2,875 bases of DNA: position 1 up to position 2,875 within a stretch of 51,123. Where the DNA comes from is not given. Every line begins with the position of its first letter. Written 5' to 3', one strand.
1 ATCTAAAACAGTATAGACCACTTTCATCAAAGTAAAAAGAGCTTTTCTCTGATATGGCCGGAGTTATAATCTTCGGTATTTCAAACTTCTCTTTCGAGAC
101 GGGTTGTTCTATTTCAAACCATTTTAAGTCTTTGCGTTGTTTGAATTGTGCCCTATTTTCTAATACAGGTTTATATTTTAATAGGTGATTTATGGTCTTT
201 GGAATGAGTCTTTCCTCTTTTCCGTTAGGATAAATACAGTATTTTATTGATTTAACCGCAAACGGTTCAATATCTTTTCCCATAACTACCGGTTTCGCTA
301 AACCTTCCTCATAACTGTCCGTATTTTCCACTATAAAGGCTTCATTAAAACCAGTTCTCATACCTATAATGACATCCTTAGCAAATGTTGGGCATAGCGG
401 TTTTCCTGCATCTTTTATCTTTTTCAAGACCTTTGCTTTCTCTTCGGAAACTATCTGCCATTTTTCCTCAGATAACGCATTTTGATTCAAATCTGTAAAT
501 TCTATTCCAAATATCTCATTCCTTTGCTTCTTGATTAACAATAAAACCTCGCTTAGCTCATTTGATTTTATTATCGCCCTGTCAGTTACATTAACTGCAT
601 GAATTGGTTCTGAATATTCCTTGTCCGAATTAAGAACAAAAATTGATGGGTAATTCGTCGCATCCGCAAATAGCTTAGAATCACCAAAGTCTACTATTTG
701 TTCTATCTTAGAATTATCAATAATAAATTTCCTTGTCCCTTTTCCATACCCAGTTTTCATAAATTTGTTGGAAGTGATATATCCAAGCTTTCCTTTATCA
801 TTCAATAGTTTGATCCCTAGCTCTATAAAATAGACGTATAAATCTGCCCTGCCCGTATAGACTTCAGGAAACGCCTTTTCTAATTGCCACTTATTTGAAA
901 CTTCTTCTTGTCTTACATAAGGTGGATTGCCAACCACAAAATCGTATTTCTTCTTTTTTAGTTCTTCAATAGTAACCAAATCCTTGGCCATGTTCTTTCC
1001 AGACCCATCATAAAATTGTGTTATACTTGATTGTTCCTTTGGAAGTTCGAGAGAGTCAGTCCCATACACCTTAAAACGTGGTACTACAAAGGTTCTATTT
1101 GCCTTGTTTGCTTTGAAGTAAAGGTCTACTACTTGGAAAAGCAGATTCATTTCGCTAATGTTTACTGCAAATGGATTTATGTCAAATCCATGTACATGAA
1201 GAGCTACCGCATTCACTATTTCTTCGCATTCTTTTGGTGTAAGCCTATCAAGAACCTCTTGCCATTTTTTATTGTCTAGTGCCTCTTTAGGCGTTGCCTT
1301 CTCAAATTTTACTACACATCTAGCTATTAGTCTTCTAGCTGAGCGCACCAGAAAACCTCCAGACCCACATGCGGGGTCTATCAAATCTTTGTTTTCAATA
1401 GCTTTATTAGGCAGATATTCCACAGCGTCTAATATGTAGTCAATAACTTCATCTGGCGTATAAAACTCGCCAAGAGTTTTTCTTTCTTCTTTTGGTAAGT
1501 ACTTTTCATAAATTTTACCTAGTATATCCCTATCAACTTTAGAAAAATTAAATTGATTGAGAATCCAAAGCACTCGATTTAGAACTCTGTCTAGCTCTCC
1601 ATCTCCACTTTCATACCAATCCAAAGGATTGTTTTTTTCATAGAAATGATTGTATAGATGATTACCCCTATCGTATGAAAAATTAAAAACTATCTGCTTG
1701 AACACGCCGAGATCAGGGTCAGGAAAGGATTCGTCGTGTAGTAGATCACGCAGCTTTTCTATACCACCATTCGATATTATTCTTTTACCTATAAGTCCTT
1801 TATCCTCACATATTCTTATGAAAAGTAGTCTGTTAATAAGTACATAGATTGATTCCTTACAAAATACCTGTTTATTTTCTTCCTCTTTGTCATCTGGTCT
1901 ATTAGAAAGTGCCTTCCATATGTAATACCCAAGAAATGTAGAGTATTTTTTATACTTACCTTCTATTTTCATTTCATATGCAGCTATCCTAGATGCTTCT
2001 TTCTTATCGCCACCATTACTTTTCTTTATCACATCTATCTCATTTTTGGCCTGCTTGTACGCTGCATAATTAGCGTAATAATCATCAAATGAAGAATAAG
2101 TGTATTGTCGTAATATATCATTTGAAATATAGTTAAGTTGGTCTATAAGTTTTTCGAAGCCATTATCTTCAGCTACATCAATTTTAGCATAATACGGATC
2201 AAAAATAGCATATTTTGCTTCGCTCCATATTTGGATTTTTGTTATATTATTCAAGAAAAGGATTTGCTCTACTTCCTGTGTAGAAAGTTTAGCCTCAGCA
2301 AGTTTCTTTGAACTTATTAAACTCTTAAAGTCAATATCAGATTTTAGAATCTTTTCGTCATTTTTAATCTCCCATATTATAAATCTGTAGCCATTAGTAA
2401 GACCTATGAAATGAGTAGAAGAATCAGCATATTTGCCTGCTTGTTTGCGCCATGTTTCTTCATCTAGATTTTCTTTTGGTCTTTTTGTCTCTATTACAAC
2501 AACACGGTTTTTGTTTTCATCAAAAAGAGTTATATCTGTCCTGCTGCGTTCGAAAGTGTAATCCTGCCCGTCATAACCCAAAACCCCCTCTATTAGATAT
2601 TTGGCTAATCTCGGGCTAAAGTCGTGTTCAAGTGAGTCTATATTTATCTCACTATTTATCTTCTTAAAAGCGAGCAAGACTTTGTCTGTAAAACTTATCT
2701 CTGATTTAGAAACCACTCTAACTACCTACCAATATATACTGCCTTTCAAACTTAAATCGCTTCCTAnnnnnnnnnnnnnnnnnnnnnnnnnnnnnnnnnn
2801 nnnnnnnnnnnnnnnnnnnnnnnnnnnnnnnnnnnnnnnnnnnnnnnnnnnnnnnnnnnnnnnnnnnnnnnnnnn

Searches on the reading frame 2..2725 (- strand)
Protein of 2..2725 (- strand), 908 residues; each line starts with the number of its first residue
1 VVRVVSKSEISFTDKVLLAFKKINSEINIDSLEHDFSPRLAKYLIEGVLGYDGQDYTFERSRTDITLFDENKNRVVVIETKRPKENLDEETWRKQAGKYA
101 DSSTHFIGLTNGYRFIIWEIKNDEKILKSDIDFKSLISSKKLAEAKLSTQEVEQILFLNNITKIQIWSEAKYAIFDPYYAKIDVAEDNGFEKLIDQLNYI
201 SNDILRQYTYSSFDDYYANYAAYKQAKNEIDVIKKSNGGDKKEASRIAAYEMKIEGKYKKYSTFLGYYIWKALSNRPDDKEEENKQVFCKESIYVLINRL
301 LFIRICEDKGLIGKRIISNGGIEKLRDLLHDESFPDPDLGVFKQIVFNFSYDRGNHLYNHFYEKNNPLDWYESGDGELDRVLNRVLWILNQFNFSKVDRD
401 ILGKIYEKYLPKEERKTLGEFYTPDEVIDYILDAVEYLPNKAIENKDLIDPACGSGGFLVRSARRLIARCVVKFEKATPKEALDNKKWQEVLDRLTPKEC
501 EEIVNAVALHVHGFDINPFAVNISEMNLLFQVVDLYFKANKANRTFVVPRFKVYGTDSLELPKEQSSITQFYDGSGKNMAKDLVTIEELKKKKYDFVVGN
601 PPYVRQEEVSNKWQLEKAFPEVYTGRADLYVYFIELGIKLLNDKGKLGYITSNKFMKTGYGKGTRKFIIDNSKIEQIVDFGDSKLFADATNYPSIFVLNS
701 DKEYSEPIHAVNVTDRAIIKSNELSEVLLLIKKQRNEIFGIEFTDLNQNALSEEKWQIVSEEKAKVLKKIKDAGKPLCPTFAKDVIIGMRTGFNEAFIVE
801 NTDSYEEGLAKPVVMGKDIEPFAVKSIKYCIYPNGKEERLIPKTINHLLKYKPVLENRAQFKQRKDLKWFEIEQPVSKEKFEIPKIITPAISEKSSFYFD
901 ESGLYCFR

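Call 36: search_protein_families(library=pfam, proteins=[window:2-2725:-], max_evalue=0.001)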
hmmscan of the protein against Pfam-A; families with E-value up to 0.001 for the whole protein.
window:2-2725:- (908 aa): 5 families
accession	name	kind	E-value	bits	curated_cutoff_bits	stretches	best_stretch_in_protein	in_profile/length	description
PF07669.17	Eco57I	-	9.1e-38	130.5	25.3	1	511-686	3-171/171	Eco57I restriction-modification methylase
PF02384.22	N6_Mtase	-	3.7e-26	92.6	20.4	1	398-715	2-248/311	N-6 DNA Methylase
PF20473.4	MmeI_Mtase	-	2.5e-08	33.9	27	1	441-640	16-186/259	MmeI, DNA-methyltransferase domain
PF01170.24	UPF0020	-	3.9e-06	27.1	22.3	1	445-619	29-148/197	RMKL-like, methyltransferase domain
PF13588.12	HSDR_N_2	-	9.1e-05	23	25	1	59-126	35-102/110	Type I restriction enzyme R protein N terminus (HSDR_N)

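Call 99: search_protein_families(library=ncbifam, proteins=[window:2-2716:-], max_evalue=0.01)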
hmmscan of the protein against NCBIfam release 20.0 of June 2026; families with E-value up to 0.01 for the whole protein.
window:2-2716:- (905 aa): 8 families
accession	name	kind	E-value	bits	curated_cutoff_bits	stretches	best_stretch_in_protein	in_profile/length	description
NF033451.1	BREX_2_MTaseX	equivalog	2.5e-35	121.6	400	1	298-900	68-692/1185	BREX-2 system adenine-specific DNA-methyltransferase PglX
NF033452.1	BREX_1_MTaseX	exception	3.5e-22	78.1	500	1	563-795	480-708/1210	BREX-1 system adenine-specific DNA-methyltransferase PglX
NF033455.1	BREX_6_MTaseX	exception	3.3e-19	68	900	2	573-681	537-642/1319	BREX-6 system adenine-specific DNA-methyltransferase PglX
NF047738.1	antiphage_MADS2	equivalog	6.7e-19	67.6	720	1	376-678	271-545/654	methylation-associated defense system DNA methyltransferase MAD2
NF008748.0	PRK11783.1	equivalog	1.3e-05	23.6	466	1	441-535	192-288/704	bifunctional 23S rRNA (guanine(2069)-N(7))-methyltransferase RlmK/23S rRNA (guanine(2445)-N(2))-methyltransferase RlmL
TIGR00536.1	hemK_fam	subfamily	0.00016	20.9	115.5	1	584-611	176-202/286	HemK family protein methyltransferase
TIGR03534.1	RF_mod_PrmC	equivalog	0.0016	17.9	199.1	0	583-608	148-174/253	peptide chain release factor N(5)-glutamine methyltransferase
TIGR03533.1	L3_gln_methyl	equivalog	0.0019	17.6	229.7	1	584-607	183-206/284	50S ribosomal protein L3 N(5)-glutamine methyltransferase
